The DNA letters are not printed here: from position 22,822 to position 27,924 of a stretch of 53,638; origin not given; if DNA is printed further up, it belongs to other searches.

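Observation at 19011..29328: Six-gene translationally coupled ABC envelope module of unprecedented composition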

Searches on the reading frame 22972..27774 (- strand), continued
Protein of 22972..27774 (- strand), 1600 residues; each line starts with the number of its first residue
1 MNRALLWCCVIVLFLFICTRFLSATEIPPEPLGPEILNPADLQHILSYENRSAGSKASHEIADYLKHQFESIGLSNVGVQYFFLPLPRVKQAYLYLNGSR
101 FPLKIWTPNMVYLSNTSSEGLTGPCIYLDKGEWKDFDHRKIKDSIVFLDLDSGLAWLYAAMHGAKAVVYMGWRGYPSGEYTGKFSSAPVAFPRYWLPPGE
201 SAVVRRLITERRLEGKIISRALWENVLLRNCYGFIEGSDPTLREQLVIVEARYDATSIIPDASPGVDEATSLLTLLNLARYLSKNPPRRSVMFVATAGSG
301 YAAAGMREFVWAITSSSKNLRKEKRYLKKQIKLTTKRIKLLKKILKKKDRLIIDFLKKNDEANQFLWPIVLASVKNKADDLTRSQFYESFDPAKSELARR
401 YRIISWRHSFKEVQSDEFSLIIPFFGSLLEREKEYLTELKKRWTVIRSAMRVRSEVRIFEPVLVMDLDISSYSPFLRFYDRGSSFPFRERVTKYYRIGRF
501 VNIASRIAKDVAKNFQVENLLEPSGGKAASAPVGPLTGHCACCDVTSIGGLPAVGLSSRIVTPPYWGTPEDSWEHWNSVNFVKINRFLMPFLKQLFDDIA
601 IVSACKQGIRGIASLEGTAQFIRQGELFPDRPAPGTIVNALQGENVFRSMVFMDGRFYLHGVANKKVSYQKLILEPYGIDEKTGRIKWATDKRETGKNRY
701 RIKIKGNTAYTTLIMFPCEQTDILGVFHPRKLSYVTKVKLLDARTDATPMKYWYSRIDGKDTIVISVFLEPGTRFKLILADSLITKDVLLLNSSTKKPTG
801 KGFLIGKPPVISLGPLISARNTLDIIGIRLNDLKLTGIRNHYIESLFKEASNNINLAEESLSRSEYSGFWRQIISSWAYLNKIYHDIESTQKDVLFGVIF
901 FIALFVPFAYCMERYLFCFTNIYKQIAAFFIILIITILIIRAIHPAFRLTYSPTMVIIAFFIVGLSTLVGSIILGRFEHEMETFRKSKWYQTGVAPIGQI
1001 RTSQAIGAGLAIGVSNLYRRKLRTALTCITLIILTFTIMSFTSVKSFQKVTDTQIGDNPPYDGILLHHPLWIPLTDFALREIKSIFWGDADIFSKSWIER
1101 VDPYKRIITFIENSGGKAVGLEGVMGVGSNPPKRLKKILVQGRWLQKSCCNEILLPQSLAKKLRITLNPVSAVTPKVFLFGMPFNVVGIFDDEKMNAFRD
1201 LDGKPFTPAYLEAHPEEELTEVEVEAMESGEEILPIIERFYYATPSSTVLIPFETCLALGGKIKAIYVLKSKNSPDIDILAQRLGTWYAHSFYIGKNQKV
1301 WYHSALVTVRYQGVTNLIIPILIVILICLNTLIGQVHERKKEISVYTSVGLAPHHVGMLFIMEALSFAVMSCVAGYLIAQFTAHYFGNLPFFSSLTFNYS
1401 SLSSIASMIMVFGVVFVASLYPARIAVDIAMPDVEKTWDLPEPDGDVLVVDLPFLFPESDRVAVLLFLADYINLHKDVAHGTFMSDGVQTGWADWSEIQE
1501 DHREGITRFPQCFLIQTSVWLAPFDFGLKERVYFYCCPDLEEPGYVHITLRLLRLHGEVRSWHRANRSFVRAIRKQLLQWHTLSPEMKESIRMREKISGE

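Call 28: find_homologous_proteins(query=L002:15146-17140:+, max_evalue=0.001)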
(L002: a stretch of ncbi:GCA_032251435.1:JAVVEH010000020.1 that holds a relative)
Query L002:15146-17140:+ (664 aa): 1583 proteins with E <= 0.001 among 8000 candidates; the best 120 are listed.
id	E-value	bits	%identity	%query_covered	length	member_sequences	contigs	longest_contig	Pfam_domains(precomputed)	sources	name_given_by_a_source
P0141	0.0e+0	1413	92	100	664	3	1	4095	PF03169.21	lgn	-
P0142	0.0e+0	1411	92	100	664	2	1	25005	PF03169.21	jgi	-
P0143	0.0e+0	1321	86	100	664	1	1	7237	-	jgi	-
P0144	0.0e+0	1304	84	100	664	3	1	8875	-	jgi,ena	-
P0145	0.0e+0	1284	82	100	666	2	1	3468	-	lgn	-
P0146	0.0e+0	1282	81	100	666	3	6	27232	PF03169.21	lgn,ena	-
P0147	0.0e+0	1251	79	100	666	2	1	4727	PF03169.21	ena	-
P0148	0.0e+0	1246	80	100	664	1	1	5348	-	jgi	jgi:hypothetical protein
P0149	0.0e+0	1231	79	100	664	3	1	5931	-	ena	-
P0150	0.0e+0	1230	79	100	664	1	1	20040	-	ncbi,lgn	-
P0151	0.0e+0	1229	78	100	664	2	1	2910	-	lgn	-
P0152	0.0e+0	1198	85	92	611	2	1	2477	-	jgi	-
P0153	0.0e+0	1192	76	100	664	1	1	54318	PF03169.21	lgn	-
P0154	0.0e+0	1192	76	100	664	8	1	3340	-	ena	-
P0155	0.0e+0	1189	76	100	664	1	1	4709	PF03169.21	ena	-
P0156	0.0e+0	1173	74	100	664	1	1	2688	PF03169.21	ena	-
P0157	0.0e+0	1172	75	100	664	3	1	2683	PF03169.21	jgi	-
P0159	0.0e+0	1160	74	100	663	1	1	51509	PF03169.21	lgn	-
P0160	0.0e+0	1156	74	100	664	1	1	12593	PF03169.21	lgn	-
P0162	0.0e+0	1152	74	100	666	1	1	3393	PF03169.21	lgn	-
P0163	0.0e+0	1149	75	100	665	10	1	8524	PF03169.21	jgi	-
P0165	0.0e+0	1145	73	100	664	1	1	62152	PF03169.21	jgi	jgi:hypothetical protein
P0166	0.0e+0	1145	74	100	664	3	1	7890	PF03169.21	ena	-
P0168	0.0e+0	1141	81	91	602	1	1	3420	PF03169.21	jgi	jgi:hypothetical protein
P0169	0.0e+0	1140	73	100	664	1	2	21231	PF03169.21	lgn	-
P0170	0.0e+0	1138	72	100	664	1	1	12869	PF03169.21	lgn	-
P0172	0.0e+0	1135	72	100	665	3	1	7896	PF03169.21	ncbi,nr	ncbi:MAG TPA: hypothetical protein PLJ44_08915, partial [Victivallales bacterium]|nr:hypothetical pr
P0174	0.0e+0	1135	72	100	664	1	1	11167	PF03169.21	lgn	-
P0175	0.0e+0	1133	72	100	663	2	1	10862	PF03169.21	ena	-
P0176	0.0e+0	1132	72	100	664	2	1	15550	PF03169.21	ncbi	-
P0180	0.0e+0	1127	73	100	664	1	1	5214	PF03169.21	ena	-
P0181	0.0e+0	1126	72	100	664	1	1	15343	PF03169.21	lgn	-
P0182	0.0e+0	1120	72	100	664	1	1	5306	PF03169.21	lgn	-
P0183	0.0e+0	1119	74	98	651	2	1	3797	PF03169.21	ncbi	-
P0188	0.0e+0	1115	73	100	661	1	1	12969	PF03169.21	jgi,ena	-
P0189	0.0e+0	1115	73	100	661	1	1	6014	PF03169.21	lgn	-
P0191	0.0e+0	1114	72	100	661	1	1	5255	PF03169.21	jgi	-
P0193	0.0e+0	1113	72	100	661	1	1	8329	PF03169.21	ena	-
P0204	0.0e+0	1099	72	100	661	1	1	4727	PF03169.21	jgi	jgi:hypothetical protein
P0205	0.0e+0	1099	71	98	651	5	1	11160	PF03169.21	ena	-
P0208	0.0e+0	1097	71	100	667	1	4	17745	PF03169.21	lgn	-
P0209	0.0e+0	1097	71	100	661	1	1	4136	PF03169.21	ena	-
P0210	0.0e+0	1096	70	100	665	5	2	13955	PF03169.21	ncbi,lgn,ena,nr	ncbi:MAG TPA: peptide transporter [Verrucomicrobia bacterium]|nr:peptide transporter [Verrucomicrobi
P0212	0.0e+0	1095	71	100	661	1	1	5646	PF03169.21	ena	-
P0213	0.0e+0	1095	70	100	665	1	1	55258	PF03169.21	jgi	jgi:hypothetical protein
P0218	0.0e+0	1090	71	100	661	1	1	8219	PF03169.21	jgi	jgi:hypothetical protein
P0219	0.0e+0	1088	71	100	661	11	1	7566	PF03169.21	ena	-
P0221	0.0e+0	1087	71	100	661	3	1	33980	PF03169.21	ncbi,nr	ncbi:MAG: OPT/YSL family transporter [Kiritimatiellia bacterium]|nr:OPT/YSL family transporter [Kiri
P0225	0.0e+0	1083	71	100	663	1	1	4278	PF03169.21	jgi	jgi:hypothetical protein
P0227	0.0e+0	1082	70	100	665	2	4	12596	PF03169.21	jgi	jgi:hypothetical protein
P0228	0.0e+0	1082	70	100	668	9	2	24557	PF03169.21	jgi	jgi:hypothetical protein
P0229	0.0e+0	1074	70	100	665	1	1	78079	-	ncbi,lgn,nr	ncbi:MAG: peptide transporter [Phycisphaera sp.]|nr:peptide transporter [Phycisphaera sp.]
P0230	0.0e+0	1074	72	98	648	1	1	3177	PF03169.21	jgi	-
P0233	0.0e+0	1062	71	98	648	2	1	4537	PF03169.21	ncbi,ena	-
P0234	0.0e+0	1044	69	98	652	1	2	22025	PF03169.21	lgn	-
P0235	0.0e+0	1043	66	100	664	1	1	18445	PF03169.21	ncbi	-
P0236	0.0e+0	1031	66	99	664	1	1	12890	PF03169.21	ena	-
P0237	0.0e+0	1026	66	100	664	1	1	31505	PF03169.21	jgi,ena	-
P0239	0.0e+0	1021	65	100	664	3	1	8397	PF03169.21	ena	-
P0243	2.4e-296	1003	63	100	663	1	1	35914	PF03169.21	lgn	-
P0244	8.2e-296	1001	63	100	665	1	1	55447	PF03169.21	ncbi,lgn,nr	ncbi:OPT/YSL family transporter [Candidatus Sumerlaeota bacterium]|nr:OPT/YSL family transporter [Ca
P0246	4.4e-295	999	64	100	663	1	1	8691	PF03169.21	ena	-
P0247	1.3e-294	997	65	100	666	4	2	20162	PF03169.21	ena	-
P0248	1.9e-294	997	70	91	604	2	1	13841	PF03169.21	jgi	-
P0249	4.8e-294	995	63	100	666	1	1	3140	PF03169.21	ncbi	-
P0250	5.4e-294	995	64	100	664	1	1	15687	PF03169.21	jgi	-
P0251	7.2e-294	995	64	100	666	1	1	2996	PF03169.21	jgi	jgi:hypothetical protein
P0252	1.8e-293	993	63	100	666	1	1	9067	PF03169.21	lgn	-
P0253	8.8e-293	991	63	100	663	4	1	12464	PF03169.21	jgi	jgi:hypothetical protein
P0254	9.4e-293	991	63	100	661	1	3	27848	PF03169.21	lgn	-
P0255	1.3e-292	991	63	100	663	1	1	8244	PF03169.21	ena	-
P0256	4.9e-292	989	64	100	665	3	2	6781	PF03169.21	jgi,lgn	jgi:hypothetical protein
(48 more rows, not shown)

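Call 31: search_protein_families(library=pfam, proteins=[P0141, P0221], max_evalue=10)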
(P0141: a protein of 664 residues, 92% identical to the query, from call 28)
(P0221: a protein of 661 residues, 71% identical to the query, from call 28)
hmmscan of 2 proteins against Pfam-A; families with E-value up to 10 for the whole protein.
P0141 (664 aa): 1 family
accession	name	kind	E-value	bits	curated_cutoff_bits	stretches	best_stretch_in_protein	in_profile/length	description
PF18955.5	DUF5698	-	0.055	14.3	27.5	0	199-219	37-57/58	Domain of unknown function (DUF5698)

P0221 (661 aa): 1 family
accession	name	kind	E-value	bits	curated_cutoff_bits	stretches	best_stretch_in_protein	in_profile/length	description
PF03169.20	OPT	-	5.9e-12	45.5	25.8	2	173-443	133-417/623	OPT oligopeptide transporter protein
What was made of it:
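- On OPT/YSL transporter family (PF03169): Ortholog P0221 (47% identical) scores 45.5 bits against a cut-off of 25.8, and many orthologs carry a precomputed PF03169 hit (calls 28, 31).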

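Call 54: search_protein_families(library=pfam, proteins=[L002:17207-18091:+], max_evalue=0.1)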
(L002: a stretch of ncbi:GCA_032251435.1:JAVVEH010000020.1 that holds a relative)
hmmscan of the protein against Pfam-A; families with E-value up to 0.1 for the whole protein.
L002:17207-18091:+ (295 aa): 0 families

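Call 66: find_encoding_contigs(protein=P0229, flank=10000, max_places=1)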
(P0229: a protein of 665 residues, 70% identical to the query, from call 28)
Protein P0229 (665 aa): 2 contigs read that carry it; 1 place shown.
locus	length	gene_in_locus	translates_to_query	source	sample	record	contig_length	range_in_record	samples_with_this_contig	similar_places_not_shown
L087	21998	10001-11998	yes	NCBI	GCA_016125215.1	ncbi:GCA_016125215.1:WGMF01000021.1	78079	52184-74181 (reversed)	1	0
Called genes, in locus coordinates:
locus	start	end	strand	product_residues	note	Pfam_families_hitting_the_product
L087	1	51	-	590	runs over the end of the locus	PF02065:Melibiase, PF02638:GHL10 (faint)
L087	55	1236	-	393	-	PF02746:MR_MLE_N, PF13378:MR_MLE_C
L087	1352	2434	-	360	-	PF05343:Peptidase_M42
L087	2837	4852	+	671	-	PF20581:DUF6785, PF20580:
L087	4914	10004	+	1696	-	PF02687:FtsX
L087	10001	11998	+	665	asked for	-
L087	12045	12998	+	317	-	-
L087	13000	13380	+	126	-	PF05402:PqqD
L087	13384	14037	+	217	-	PF02687:FtsX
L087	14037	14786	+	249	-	PF00005:ABC_tran, PF02463:SMC_N (faint), PF13304:AAA_21 (faint)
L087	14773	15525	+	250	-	PF00005:ABC_tran, PF02463:SMC_N (faint)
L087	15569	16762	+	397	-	PF00248:Aldo_ket_red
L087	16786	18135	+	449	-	PF05195:AMP_N (faint), PF00557:Peptidase_M24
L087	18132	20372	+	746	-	PF22124:Glyco_hydro_95_cat, PF21307:Glyco_hydro_95_C (weak)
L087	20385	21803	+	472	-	PF27149:YdjY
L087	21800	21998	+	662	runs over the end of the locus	PF13802:Gal_mutarotas_2 (weak), PF01055:Glyco_hydro_31_2nd, PF21365:Glyco_hydro_31_3rd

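Call 67: find_encoding_contigs(protein=P0244, flank=10000, max_places=1)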
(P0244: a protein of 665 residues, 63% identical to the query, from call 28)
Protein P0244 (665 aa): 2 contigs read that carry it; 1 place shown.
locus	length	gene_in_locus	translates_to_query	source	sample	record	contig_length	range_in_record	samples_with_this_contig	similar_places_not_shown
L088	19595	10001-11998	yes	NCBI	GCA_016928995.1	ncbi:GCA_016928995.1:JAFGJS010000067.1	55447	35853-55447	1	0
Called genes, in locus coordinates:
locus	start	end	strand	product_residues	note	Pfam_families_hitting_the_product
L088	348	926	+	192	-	PF04347:FliO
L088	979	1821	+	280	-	PF00813:FliP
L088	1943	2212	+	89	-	PF01313:Bac_export_3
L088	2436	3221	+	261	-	PF01311:Bac_export_1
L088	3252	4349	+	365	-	PF01312:Bac_export_2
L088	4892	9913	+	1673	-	PF02687:FtsX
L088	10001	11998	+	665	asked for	PF03169:OPT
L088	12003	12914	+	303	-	-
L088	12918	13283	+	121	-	PF05402:PqqD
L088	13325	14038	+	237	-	PF02687:FtsX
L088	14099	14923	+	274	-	PF00005:ABC_tran, PF02463:SMC_N (faint)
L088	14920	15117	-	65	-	-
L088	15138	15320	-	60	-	PF00471:Ribosomal_L33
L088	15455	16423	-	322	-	PF14100:DUF6807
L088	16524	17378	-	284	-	PF08668:HDOD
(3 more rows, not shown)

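Call 68: find_encoding_contigs(protein=P0221, flank=10000, max_places=1)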
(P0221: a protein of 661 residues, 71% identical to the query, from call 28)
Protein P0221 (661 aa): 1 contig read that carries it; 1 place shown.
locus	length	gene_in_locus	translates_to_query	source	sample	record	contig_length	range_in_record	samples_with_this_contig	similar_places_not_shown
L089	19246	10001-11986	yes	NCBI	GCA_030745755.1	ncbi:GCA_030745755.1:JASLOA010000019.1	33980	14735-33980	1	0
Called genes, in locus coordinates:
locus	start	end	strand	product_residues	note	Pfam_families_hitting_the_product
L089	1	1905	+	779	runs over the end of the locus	PF03636:Glyco_hydro_65N, PF03632:Glyco_hydro_65m, PF03633:Glyco_hydro_65C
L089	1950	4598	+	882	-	PF18951:DUF5695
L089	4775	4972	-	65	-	PF20737:Glyco_hydro127C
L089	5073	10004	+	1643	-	PF02687:FtsX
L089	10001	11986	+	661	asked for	PF03169:OPT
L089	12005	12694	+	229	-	PF02687:FtsX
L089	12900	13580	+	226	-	PF00005:ABC_tran, PF02463:SMC_N (faint)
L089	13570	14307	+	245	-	PF00005:ABC_tran, PF02463:SMC_N (faint)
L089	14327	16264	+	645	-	PF20581:DUF6785, PF20580:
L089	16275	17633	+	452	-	PF05402:PqqD (weak)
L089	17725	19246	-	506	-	PF07470:Glyco_hydro_88 (faint), PF07944:Beta-AFase-like_GH127_cat, PF20736:Glyco_hydro127M, PF20737:Glyco_hydro127C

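Call 77: find_encoding_contigs(protein=P0003, flank=10000, max_places=1)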
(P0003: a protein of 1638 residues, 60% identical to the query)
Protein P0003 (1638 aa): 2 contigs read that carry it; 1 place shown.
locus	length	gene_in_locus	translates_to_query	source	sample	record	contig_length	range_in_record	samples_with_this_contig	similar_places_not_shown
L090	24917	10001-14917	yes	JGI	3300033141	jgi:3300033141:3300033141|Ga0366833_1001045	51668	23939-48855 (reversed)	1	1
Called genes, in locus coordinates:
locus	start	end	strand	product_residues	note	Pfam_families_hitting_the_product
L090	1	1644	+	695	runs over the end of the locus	PF06808:DctM, PF11874:DUF3394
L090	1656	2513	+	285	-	PF05853:BKACE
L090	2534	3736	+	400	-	PF04101:Glyco_tran_28_C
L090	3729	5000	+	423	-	PF13439:Glyco_transf_4 (weak), PF00534:Glycos_transf_1, PF13692:Glyco_trans_1_4, PF13524:Glyco_trans_1_2 (weak)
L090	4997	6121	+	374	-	PF00534:Glycos_transf_1, PF13692:Glyco_trans_1_4, PF13524:Glyco_trans_1_2 (weak)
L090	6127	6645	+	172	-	-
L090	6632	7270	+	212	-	-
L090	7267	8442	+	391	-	PF04101:Glyco_tran_28_C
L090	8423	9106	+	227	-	PF02687:FtsX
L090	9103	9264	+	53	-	-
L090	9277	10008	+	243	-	PF00005:ABC_tran, PF02463:SMC_N (faint), PF13304:AAA_21 (faint)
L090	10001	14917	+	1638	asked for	PF04389:Peptidase_M28, PF02687:FtsX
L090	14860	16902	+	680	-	PF20581:DUF6785, PF20580:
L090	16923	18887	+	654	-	-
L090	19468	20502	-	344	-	-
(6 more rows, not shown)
